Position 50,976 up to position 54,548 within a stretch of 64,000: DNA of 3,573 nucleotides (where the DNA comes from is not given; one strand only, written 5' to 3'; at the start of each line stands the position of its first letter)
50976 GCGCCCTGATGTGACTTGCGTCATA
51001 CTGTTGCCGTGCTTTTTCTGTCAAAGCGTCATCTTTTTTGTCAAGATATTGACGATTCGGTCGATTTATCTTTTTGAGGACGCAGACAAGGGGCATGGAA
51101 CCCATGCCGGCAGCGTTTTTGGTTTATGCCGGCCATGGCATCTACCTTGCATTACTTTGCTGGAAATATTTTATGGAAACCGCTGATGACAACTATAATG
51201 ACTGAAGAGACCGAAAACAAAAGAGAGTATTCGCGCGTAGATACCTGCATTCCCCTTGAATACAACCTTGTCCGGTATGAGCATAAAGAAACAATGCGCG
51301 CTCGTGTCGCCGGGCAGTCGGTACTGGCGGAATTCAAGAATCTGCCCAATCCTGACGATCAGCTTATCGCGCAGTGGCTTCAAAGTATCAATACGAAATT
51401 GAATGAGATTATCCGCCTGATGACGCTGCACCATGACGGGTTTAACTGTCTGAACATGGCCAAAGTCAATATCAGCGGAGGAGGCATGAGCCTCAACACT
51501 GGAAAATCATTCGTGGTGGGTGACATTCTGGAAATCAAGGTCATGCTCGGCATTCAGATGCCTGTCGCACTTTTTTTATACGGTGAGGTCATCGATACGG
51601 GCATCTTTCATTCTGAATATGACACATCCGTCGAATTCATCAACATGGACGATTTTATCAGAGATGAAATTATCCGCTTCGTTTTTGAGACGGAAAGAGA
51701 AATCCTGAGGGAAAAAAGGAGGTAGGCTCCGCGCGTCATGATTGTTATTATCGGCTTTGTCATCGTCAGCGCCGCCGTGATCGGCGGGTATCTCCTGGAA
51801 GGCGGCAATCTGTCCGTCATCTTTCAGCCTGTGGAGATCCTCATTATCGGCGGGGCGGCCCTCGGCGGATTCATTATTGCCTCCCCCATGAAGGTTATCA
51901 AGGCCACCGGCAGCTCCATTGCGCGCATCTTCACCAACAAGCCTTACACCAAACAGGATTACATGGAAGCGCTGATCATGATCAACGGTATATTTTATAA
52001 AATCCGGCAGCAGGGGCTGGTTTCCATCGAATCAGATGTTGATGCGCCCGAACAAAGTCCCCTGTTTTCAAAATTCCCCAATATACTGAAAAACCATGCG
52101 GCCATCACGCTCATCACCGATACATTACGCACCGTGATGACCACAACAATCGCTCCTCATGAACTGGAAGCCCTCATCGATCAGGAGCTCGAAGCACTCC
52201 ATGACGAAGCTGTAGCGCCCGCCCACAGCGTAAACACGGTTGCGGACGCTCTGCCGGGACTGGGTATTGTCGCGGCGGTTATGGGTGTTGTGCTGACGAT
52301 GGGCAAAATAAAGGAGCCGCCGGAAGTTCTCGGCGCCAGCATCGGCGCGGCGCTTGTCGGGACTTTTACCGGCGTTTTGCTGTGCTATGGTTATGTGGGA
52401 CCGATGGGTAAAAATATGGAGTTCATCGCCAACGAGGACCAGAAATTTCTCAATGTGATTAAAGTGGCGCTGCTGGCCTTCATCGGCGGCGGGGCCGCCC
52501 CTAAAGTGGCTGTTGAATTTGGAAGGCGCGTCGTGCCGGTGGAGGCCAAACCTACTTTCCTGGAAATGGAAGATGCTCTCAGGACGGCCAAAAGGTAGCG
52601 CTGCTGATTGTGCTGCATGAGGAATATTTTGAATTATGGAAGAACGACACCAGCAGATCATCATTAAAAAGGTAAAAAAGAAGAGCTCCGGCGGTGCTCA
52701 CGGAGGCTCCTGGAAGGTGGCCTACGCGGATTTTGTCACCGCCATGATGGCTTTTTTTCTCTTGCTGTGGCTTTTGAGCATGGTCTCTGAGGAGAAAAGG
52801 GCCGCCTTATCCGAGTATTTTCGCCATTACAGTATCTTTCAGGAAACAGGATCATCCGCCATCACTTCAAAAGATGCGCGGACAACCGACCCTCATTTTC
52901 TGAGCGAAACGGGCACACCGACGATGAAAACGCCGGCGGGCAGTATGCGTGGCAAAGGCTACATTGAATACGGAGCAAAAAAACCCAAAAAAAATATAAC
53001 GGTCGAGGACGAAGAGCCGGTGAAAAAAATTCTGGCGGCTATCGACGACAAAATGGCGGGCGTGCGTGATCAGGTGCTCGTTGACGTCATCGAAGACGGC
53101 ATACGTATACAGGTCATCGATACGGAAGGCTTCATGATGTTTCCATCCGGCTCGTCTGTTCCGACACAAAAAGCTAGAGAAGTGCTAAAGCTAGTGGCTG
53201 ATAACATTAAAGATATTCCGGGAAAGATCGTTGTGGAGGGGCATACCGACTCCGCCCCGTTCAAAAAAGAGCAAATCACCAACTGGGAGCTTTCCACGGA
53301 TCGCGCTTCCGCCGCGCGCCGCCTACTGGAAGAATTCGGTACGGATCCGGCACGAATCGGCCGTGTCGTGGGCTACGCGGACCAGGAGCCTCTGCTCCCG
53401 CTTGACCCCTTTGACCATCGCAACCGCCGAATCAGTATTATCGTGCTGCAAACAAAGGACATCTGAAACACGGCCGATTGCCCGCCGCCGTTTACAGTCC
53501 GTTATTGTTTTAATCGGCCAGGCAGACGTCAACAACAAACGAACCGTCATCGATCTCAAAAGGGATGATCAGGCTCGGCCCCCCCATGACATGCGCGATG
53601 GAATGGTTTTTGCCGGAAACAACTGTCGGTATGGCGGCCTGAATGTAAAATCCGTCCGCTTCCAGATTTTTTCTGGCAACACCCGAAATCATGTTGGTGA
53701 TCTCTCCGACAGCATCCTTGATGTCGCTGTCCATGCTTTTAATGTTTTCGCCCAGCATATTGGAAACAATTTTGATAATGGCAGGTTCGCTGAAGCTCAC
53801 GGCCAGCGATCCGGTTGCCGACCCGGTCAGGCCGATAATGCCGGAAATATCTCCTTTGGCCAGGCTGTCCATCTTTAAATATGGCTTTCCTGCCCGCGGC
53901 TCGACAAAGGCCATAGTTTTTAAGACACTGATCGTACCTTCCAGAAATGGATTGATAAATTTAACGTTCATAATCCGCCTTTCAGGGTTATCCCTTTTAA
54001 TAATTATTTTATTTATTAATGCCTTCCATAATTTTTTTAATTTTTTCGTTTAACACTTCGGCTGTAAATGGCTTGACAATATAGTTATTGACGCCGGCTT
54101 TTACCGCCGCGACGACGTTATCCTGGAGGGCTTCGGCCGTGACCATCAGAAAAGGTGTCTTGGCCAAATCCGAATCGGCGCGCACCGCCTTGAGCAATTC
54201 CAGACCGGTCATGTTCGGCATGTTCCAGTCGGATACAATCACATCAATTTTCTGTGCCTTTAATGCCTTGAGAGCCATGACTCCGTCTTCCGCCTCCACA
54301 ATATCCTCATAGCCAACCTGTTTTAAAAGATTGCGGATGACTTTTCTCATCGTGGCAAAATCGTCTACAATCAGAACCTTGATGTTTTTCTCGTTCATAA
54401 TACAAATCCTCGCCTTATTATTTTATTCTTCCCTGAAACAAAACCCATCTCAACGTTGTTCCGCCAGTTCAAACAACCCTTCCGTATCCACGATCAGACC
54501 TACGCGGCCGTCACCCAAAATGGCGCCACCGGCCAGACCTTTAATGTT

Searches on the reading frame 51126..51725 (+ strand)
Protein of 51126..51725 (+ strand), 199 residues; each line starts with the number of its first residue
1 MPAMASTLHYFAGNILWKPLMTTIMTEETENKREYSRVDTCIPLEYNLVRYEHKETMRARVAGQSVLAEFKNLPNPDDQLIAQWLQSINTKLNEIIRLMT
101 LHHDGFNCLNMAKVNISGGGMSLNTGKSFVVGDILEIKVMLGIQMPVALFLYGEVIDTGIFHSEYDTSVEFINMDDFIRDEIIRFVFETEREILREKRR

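Call 35: search_protein_families(library=pfam, proteins=[window:51126-51725:+], max_evalue=0.01)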
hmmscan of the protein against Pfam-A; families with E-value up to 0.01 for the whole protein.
window:51126-51725:+ (199 aa): 1 family
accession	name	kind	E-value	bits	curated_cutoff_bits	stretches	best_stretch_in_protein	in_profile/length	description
PF07238.19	PilZ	-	1.7e-05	25.5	22.5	1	112-188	27-102/102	PilZ domain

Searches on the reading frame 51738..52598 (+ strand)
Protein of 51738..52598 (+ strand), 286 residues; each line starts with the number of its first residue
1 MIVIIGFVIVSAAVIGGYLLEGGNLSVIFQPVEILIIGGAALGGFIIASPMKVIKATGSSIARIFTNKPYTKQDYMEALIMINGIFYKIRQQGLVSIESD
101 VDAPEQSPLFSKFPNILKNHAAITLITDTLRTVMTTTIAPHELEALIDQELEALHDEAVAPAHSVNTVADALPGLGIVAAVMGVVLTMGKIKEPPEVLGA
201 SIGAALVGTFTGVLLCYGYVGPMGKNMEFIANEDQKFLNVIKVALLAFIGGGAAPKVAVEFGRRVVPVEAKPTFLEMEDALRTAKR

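Call 79: search_protein_families(library=pfam, proteins=[window:51738-52598:+], max_evalue=0.0001)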
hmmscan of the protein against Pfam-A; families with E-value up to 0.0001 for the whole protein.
window:51738-52598:+ (286 aa): 2 families
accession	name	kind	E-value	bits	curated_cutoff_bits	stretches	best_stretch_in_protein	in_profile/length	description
PF20560.3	MotA_N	-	2.3e-30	105.1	27.3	1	4-93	1-91/91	Motility protein A N-terminal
PF01618.21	MotA_ExbB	-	3.7e-08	33.6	22.9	1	135-215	19-103/127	MotA/TolQ/ExbB proton channel family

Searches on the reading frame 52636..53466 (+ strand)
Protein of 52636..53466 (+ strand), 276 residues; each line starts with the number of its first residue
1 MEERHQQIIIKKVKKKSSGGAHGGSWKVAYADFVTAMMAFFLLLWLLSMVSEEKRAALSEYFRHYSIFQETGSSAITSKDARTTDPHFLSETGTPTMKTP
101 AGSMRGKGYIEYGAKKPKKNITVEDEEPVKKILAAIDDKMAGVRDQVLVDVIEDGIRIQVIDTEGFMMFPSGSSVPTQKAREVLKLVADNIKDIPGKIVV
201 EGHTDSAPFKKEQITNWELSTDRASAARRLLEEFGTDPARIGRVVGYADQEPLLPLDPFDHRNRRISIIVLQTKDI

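Call 79: search_protein_families(library=pfam, proteins=[window:52636-53466:+], max_evalue=0.0001)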
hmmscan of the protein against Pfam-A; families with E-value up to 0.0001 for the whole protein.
window:52636-53466:+ (276 aa): 2 families
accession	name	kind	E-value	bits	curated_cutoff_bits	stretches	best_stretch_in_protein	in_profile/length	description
PF13677.11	MotB_plug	-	6.3e-20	71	24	1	11-63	2-55/58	Membrane MotB of proton-channel complex MotA/MotB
PF00691.25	OmpA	-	1.2e-15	58.1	27.2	1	168-253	1-85/98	OmpA family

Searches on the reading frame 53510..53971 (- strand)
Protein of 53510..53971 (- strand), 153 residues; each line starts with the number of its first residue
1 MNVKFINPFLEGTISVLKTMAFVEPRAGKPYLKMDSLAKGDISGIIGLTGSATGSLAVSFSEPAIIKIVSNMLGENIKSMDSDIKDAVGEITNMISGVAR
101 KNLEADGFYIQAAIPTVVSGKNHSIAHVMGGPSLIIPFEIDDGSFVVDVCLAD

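Call 35: search_protein_families(library=pfam, proteins=[window:53510-53971:-], max_evalue=0.01)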
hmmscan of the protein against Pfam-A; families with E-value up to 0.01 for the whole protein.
window:53510-53971:- (153 aa): 2 families
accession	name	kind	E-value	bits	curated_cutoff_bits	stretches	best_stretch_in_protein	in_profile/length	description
PF13690.11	CheX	-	5.9e-26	90.8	27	1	42-139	1-94/94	Chemotaxis phosphatase CheX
PF04509.17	CheC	-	0.0015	18.9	22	1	85-118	3-37/38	CheC-like family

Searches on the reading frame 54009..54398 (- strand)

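Call 35: search_protein_families(library=pfam, proteins=[window:54009-54398:-], max_evalue=0.01)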
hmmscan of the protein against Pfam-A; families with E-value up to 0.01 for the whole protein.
window:54009-54398:- (129 aa): 2 families
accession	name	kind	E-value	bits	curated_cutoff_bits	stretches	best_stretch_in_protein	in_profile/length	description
PF00072.30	Response_reg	-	9.4e-30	103.5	30.2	1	8-121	1-111/111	Response regulator receiver domain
PF04069.17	OpuAC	-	0.0069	16.5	21.2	1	17-110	16-81/257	Substrate binding domain of ABC-type glycine betaine transport system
